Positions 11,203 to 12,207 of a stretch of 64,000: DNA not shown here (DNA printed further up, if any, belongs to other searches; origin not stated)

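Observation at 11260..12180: GC-rich islet carrying an HExxH lipoprotein with a textbook sigma70 promoter and SD, plus an adjacent small lipoprotein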

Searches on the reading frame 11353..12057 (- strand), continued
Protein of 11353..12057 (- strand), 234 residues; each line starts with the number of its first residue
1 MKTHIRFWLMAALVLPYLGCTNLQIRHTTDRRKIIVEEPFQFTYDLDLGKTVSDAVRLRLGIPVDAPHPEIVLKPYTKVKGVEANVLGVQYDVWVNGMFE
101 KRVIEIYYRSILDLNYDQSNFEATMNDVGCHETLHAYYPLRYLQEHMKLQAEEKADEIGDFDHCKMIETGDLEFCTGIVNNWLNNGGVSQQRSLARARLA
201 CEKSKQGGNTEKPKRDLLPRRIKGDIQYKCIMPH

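Call 47: fold_search(model_id=the predicted structure, library=viral)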
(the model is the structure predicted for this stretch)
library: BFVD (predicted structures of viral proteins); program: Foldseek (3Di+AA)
matches with E <= 10: 601; with E <= 0.001: 0
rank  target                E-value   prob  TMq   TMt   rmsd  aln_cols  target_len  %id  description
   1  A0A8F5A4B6            1.4e-01  0.13  0.17  0.15  18.9       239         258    8  (no name in the UniProt tables at hand)
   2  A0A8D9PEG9            2.3e-01  0.12  0.16  0.17  15.3       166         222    9  Uncharacterized protein [Bacteriophage sp.]
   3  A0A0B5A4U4            2.4e-01  0.44  0.19  0.33  10.3        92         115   15  (no name in the UniProt tables at hand)
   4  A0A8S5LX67            2.9e-01  0.35  0.22  0.39   7.3        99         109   16  Uncharacterized protein [Myoviridae sp. ctZgq1]
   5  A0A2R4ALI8            3.6e-01  0.08  0.11  0.18  18.4       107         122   17  GNAT family N-acetyltransferase [Aeromonas phage AhSzq-1]
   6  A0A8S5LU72            3.6e-01  0.05  0.13  0.05  30.9       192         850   14  Nucleoid-associated protein [Siphoviridae sp. ctKm44]
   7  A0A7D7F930            3.8e-01  0.21  0.16  0.38   6.5        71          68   15  (no name in the UniProt tables at hand)
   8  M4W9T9                4.2e-01  0.12  0.11  0.12  17.4       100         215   13  Uncharacterized protein [Mycobacterium phage FF47]
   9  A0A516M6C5            4.2e-01  0.07  0.15  0.15  22.9       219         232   10  (no name in the UniProt tables at hand)
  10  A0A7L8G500            4.7e-01  0.08  0.10  0.21  13.5        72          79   15  (no name in the UniProt tables at hand)
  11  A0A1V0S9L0            5.2e-01  0.08  0.12  0.12  20.5       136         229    9  Uncharacterized protein [Catovirus CTV1]
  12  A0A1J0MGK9            5.2e-01  0.07  0.15  0.17  23.2       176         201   10  (no name in the UniProt tables at hand)
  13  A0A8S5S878            5.5e-01  0.08  0.13  0.21  19.8       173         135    9  Uncharacterized protein [Caudovirales sp. ctTVN2]
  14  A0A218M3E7            5.8e-01  0.09  0.17  0.21  17.9       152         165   14  Uncharacterized protein [Acidovorax phage ACP17]
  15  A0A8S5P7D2            6.2e-01  0.23  0.23  0.40   6.3       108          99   13  Uncharacterized protein [Siphoviridae sp. ctmYS12]
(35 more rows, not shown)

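Call 51: find_homologous_proteins(query=A1, max_evalue=10)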
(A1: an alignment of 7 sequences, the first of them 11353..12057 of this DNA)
Query A1 (7 sequences) (234 aa, profile of the alignment): 7 proteins with E <= 10 among 5046 candidates.
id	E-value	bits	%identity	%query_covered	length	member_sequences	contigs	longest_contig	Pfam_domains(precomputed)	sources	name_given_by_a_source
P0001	3.0e-112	392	100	100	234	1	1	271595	-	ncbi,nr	ncbi:MAG: hypothetical protein HZB99_01560 [Candidatus Harrisonbacteria bacterium]|nr:hypothetical p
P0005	2.6e-100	353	44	88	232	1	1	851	-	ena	-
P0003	1.7e-99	350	68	88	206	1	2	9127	-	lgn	-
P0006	2.0e-93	330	43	80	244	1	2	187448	-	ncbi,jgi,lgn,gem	-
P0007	7.7e-91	322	38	86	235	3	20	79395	-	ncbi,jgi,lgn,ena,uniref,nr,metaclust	ncbi:MAG: hypothetical protein A3I89_04190 [Candidatus Harrisonbacteria bacterium RIFCSPLOWO2_02_FUL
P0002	2.4e-75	271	88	70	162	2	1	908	-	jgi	jgi:hypothetical protein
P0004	9.4e-56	207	49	56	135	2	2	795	-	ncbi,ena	-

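Call 52: find_related_loci(query=A1, collection=metagenome_contigs, flank=6000)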
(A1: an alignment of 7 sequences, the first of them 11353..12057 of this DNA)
Query A1 (234 aa) in metagenome_contigs; peptide patterns used: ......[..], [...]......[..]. (x = any residue, [..] = any of these).
144 stretches matched a pattern; 3 encode a relative of the query (tblastn E <= 1e-3); 3 distinct loci.
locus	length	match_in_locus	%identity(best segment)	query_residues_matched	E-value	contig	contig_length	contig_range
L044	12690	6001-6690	47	1-231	3e-61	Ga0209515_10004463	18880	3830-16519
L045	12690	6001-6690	47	1-231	3e-61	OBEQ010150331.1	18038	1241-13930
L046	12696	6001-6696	38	1-206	8e-41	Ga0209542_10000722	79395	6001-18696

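Call 53: find_related_loci(query=A1, collection=viral_contigs, flank=6000)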
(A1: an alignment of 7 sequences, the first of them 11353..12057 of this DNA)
Query A1 (234 aa) in viral_contigs; peptide patterns used: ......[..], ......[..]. (x = any residue, [..] = any of these).
41 stretches matched a pattern, but none encodes a relative of the query by tblastn (E <= 1e-3).

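Call 62: search_protein_families(library=pfam, proteins=[L044:6761-8908:+, L010:10738-13044:-, L001:5578-5940:-, L007:9267-9560:+], max_evalue=0.01)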
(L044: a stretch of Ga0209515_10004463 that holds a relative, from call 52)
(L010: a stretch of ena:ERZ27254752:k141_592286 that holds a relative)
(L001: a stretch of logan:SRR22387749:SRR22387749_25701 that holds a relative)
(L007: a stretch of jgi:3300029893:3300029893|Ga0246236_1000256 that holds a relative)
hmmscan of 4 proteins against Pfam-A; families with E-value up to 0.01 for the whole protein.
L044:6761-8908:+ (715 aa): 4 families
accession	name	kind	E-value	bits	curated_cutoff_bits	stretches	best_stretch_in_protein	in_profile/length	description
PF13620.12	CarboxypepD_reg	-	2.2e-20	73.2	32.3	2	633-711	4-81/82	Carboxypeptidase regulatory-like domain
PF13715.12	CarbopepD_reg_2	-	1.3e-11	44.8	32.2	2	633-692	3-58/88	CarboxypepD_reg-like domain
PF17802.7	SpaA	-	3.9e-05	24.2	23.1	0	636-683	8-57/91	Prealbumin-like fold domain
PF01060.29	TTR-52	-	0.00016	22.6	24.9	0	484-514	8-41/79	Transthyretin-like family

L010:10738-13044:- (768 aa): 4 families
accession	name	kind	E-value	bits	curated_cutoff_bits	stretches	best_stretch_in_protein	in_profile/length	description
PF08309.17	LVIVD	-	1.3e-43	146.5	20.2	6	314-349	5-39/42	LVIVD repeat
PF09826.15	Beta_propel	-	1.1e-05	25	22.4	1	319-556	20-217/495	Beta propeller domain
PF02239.22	Cytochrom_D1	-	0.0014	17.7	25.5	0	374-552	9-187/368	Cytochrome D1 heme domain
PF05694.17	SBP56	-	0.0076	15.5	34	0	369-403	315-349/453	56kDa selenium binding protein (SBP56)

L001:5578-5940:- (120 aa): 0 families

L007:9267-9560:+ (97 aa): 0 families

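Call 71: search_protein_families(library=padloc, proteins=[window:11353-12057:-], max_evalue=1)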
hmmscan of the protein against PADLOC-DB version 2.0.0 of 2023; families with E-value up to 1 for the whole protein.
window:11353-12057:- (234 aa): 0 families

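Call 72: search_protein_families(library=phrogs, proteins=[window:11353-12057:-], max_evalue=1)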
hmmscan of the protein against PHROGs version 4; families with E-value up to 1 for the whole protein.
window:11353-12057:- (234 aa): 1 family
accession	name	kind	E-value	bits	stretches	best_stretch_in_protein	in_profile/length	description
phrog_10624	-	unknown function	0.056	13.9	0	174-211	113-150/165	-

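Call 74: find_encoding_contigs(protein=P0002, flank=3000)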
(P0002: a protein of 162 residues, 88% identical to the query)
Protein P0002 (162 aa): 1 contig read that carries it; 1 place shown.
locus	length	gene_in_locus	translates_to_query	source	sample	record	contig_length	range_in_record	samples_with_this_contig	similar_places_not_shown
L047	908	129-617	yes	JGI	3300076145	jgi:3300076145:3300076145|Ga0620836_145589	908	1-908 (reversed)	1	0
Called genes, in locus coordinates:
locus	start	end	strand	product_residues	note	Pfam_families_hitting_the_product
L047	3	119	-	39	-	?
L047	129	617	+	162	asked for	-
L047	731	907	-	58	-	?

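Call 79: list_cluster_members(proteins=[P0006, P0007, P0004, P0005, P0001])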
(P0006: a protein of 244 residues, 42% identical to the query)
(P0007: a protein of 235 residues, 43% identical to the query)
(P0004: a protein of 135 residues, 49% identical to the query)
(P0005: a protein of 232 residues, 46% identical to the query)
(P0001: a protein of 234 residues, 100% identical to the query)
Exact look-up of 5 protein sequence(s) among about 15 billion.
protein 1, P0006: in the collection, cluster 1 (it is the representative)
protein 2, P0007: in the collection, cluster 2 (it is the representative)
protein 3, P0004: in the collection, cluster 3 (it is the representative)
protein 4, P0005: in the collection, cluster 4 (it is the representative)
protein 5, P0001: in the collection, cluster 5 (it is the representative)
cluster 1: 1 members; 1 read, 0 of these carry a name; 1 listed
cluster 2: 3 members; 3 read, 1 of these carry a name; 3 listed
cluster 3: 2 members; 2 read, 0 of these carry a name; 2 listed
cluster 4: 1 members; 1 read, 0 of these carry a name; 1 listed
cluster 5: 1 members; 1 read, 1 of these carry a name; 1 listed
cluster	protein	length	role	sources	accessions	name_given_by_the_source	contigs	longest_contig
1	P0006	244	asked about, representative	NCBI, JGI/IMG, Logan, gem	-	-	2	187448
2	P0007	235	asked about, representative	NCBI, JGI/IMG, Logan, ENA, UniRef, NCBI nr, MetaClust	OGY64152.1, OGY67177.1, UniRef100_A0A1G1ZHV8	MAG: hypothetical protein A3I89_04190 [Candidatus Harrisonbacteria bacterium ... | Lipoprotein n=1 Tax=Candidatus Harrisonbacteria bacterium RIFCSPHIGHO2_02_FULL_42_16 ... | MAG: hypothetical protein A3B92_01245 [Candidatus Harrisonbacteria bacterium ...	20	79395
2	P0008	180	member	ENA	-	-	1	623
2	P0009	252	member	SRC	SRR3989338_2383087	-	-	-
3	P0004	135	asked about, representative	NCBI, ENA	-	-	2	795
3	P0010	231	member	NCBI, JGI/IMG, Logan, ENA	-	-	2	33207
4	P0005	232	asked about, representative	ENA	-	-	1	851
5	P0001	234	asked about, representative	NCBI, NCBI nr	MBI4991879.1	MAG: hypothetical protein HZB99_01560 [Candidatus Harrisonbacteria bacterium] | hypothetical protein [Candidatus Harrisonbacteria bacterium]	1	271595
